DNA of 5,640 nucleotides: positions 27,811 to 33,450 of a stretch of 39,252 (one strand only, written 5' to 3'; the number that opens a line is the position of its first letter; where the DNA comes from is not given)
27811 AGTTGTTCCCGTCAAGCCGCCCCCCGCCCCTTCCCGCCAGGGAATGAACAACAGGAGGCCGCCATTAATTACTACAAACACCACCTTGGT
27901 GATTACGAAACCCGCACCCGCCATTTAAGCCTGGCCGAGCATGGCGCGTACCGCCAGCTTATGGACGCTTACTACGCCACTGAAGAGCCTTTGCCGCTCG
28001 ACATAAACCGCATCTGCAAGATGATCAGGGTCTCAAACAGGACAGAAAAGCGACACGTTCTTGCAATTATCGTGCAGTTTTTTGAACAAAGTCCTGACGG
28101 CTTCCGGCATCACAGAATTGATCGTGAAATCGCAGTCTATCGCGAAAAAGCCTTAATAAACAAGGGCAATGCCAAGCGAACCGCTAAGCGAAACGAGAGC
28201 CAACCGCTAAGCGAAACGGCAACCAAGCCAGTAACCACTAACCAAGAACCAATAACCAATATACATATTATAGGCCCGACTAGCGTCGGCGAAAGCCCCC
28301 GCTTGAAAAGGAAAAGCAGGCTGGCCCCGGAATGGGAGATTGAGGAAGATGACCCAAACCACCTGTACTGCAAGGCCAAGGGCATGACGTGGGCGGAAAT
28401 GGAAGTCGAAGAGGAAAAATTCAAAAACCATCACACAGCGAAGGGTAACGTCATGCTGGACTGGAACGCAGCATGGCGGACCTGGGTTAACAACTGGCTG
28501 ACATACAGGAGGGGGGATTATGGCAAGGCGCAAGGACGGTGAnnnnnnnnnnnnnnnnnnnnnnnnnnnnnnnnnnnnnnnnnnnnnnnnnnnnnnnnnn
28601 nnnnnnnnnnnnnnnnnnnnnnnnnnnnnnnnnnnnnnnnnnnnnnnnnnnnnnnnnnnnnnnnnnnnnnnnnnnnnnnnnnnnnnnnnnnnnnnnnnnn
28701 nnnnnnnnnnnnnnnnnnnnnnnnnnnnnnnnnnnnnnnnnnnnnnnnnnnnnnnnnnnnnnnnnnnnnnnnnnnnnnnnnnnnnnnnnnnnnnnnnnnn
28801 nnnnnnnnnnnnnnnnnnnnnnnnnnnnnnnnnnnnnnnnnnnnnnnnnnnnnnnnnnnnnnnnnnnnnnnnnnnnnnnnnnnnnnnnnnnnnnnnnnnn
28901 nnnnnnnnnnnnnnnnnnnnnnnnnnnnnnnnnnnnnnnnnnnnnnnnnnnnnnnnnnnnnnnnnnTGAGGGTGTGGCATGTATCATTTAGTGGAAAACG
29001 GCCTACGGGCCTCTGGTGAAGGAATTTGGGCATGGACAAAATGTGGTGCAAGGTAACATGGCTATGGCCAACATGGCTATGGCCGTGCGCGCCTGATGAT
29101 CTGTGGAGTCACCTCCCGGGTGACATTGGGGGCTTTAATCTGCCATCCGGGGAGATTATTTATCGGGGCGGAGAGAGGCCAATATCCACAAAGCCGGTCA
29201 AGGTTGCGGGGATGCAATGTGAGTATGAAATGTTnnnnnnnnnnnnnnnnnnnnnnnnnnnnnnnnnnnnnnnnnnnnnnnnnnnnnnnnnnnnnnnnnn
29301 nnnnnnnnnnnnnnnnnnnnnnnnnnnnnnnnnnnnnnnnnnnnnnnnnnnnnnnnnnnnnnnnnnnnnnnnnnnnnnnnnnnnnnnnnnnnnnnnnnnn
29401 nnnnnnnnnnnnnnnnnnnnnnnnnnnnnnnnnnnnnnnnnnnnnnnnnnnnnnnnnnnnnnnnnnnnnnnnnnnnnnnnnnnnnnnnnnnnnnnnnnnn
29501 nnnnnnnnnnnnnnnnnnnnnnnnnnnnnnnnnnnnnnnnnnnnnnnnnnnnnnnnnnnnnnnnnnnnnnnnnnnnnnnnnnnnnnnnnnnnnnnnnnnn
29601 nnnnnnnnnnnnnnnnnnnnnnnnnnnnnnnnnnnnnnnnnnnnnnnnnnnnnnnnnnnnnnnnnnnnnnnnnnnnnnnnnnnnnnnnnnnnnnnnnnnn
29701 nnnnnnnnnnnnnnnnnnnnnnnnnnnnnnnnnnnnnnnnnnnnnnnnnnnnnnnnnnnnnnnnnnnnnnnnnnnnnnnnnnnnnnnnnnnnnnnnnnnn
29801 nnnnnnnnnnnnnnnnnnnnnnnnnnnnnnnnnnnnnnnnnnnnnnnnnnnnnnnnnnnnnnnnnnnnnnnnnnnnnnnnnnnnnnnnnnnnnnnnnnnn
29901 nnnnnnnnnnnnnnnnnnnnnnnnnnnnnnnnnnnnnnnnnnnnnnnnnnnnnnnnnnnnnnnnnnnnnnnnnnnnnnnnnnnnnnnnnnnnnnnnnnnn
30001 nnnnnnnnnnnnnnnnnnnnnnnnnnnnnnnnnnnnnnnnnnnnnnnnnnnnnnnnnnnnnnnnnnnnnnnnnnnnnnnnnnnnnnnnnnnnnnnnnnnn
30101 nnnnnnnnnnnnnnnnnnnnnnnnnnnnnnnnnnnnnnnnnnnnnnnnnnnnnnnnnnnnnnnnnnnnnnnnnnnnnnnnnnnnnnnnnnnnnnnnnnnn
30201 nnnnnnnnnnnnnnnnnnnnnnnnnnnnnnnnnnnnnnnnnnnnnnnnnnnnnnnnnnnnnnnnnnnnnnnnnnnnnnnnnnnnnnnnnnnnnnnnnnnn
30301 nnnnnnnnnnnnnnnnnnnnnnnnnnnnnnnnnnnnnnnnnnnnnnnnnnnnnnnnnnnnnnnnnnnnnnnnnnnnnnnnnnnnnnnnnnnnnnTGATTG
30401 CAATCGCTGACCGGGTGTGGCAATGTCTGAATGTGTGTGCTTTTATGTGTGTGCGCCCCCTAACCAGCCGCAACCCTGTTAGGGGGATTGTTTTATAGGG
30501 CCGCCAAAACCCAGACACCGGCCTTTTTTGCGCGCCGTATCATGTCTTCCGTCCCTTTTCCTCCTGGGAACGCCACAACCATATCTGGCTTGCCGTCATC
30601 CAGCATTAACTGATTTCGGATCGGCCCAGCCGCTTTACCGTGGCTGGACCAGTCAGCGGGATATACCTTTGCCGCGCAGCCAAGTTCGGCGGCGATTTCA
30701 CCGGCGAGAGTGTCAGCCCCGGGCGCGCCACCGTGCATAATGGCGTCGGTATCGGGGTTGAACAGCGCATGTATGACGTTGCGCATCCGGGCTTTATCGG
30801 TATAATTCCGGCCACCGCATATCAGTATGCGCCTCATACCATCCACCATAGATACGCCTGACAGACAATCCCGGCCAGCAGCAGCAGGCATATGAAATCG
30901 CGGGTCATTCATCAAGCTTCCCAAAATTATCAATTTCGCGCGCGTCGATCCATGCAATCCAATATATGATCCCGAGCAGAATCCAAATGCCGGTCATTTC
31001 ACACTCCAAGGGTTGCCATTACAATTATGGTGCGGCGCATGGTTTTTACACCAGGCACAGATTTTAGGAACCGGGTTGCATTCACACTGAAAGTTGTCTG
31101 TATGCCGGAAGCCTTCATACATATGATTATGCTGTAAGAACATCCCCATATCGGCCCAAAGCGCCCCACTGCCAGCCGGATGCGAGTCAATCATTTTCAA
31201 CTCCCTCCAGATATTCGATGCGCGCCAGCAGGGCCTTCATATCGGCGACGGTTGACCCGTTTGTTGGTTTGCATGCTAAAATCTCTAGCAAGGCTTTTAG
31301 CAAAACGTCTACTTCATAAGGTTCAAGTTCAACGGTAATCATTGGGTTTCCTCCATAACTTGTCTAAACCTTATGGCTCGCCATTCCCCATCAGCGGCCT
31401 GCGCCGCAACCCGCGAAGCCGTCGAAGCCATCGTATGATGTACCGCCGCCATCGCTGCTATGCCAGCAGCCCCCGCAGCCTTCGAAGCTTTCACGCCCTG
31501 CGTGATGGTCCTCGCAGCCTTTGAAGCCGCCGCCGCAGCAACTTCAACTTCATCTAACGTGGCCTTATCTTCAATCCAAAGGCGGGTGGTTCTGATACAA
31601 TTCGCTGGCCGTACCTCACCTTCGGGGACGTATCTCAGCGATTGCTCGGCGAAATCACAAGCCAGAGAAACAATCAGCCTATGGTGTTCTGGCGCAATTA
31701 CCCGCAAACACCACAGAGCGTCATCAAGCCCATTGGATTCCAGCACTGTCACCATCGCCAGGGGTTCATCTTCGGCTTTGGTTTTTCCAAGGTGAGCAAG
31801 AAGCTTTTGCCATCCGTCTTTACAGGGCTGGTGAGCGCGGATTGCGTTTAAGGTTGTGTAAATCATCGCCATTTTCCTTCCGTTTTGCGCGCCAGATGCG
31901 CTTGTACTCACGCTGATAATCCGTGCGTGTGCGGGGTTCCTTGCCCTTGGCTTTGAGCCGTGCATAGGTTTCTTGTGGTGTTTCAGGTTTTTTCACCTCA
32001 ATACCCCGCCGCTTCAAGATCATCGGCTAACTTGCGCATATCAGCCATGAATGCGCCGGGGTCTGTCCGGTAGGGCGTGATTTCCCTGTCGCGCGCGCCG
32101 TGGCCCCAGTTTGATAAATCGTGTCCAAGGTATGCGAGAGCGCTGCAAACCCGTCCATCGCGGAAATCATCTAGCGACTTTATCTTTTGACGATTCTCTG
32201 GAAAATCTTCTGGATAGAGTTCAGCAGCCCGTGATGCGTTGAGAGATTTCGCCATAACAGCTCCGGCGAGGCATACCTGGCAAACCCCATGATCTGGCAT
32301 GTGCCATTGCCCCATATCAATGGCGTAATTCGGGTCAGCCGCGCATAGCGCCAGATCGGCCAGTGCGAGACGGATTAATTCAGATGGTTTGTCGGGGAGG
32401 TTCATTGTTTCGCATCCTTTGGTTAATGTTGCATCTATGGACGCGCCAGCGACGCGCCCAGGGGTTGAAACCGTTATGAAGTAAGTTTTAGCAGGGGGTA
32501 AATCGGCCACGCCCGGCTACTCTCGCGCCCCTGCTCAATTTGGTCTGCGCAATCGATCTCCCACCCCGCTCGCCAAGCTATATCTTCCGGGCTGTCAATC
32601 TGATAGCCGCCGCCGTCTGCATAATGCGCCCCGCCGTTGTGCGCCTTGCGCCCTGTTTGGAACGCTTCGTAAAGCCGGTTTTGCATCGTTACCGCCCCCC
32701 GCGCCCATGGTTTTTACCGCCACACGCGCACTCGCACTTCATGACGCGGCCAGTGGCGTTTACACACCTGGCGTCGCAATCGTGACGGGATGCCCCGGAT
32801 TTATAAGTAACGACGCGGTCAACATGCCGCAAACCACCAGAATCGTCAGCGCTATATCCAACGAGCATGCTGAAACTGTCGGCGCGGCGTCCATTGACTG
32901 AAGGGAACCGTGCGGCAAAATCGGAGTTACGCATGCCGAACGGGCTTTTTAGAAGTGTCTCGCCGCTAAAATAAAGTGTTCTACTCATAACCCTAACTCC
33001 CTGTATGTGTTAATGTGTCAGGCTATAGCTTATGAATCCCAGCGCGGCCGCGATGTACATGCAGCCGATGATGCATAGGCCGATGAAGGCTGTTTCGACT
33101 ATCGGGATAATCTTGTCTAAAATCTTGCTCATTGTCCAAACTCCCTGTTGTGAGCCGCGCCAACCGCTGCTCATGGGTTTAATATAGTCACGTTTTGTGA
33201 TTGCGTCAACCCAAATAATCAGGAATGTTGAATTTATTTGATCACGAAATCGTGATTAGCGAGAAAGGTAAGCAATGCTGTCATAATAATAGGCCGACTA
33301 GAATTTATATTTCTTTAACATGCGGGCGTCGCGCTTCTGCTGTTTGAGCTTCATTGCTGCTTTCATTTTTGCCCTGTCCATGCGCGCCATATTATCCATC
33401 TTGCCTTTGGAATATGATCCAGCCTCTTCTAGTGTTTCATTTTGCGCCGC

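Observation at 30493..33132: Early leftward operon of about ten small unknown genes ending in a SLOG (DUF2493) protein: candidate counter-defence island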

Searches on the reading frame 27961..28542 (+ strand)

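Call 20: search_protein_families(library=pfam, proteins=[window:27961-28542:+], max_evalue=0.01)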
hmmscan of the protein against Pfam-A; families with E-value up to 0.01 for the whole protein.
window:27961-28542:+ (193 aa): 1 family
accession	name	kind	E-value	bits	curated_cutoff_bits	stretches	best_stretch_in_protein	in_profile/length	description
PF07120.17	DUF1376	-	3e-11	44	30.1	1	1-58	29-86/86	Protein of unknown function (DUF1376)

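Call 21: search_protein_families(library=phrogs, proteins=[window:27961-28542:+], max_evalue=0.001)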
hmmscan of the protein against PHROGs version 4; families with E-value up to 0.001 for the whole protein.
window:27961-28542:+ (193 aa): 8 families
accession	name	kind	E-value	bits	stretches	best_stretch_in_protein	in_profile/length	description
phrog_12767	-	unknown function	5.5e-18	66.5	1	1-88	30-117/324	-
phrog_9327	-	DNA, RNA and nucleotide metabolism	3e-14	54.3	1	2-96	34-137/276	primosomal protein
phrog_3992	-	DNA, RNA and nucleotide metabolism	1e-12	49.3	1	1-82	34-116/345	primosomal protein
phrog_6451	-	DNA, RNA and nucleotide metabolism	5.1e-12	47.1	1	1-93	30-121/272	primosomal protein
phrog_21472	-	unknown function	5.2e-12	47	1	1-81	33-113/299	-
phrog_4118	-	DNA, RNA and nucleotide metabolism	9.3e-11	42.7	1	1-97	30-126/315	primosomal protein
phrog_6950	-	unknown function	5e-10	40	1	2-114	31-137/415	-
phrog_1408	-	DNA, RNA and nucleotide metabolism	1.2e-06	29.2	1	69-178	151-253/302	replication initiation protein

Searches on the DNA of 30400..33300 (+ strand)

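Call 5: search_dna_similar(query=window:30400-33300:+, collection=phages, mode=near, max_rows=20)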
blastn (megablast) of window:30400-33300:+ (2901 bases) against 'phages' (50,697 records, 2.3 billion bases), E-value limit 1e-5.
No match.
